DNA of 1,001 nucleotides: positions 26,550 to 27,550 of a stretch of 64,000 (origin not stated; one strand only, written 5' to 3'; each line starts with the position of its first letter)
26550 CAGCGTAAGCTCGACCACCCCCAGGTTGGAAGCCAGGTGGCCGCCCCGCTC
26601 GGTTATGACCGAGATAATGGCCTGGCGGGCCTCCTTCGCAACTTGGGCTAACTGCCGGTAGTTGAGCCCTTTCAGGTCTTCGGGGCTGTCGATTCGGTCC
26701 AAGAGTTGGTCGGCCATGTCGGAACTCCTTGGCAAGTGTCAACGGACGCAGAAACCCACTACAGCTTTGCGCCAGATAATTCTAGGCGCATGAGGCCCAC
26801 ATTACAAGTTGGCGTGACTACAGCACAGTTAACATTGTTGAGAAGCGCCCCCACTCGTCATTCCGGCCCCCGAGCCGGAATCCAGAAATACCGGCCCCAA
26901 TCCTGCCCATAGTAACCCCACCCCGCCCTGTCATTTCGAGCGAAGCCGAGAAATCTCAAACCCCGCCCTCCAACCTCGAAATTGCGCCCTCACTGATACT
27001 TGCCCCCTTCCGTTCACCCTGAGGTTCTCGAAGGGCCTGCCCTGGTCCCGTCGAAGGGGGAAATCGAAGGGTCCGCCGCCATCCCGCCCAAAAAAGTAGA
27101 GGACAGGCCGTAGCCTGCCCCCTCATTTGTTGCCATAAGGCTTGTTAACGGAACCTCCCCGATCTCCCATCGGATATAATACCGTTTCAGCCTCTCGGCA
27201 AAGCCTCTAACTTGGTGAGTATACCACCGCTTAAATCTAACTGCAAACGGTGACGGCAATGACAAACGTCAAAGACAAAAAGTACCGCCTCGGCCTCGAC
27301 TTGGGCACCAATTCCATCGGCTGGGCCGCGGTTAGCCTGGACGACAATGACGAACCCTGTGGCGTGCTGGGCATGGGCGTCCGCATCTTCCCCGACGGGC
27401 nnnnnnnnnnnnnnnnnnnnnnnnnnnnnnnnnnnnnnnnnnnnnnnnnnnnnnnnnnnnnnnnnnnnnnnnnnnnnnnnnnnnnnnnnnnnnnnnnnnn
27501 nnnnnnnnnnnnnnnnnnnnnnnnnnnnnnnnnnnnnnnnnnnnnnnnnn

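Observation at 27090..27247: Predicted tracrRNA encoded divergently, immediately upstream of cas9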

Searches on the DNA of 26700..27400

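Call 30: search_rna_families(source=window, start=26700, end=27400, threshold=evalue, max_evalue=10)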
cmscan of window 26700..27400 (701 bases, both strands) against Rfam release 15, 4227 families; matches with E-value up to 10: 4.
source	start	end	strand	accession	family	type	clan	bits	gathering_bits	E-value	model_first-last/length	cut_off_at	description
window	27098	27123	-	RF02603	BASRCII26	Gene; sRNA;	-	13.5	218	0.81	3-28/190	no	Brucella sRNA CII26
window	26803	26866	-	RF02086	Yar_2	Gene; lncRNA;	-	12.9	50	4.4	1-74/74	no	Yellow-achaete intergenic RNA conserved region 2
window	26700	26719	+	RF01768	flavi_FSE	Cis-reg; frameshift_element;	-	12.6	43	4.2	43-62/62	5'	ribosomal frameshift site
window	27061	27072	+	RF01072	TMV_UPD-PK3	Cis-reg;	-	10.9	34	9.6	1-31/31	no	Pseudoknot of upstream pseudoknot domain (UPD) of the 3'UTR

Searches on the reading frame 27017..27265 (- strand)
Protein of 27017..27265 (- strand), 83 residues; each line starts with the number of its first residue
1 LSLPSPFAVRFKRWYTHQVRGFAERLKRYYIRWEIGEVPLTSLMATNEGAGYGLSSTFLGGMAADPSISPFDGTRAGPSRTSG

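Call 72: search_protein_families(library=pfam, proteins=[window:27017-27265:-], max_evalue=0.01)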
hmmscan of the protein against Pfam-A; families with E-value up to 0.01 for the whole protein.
window:27017-27265:- (83 aa): 0 families
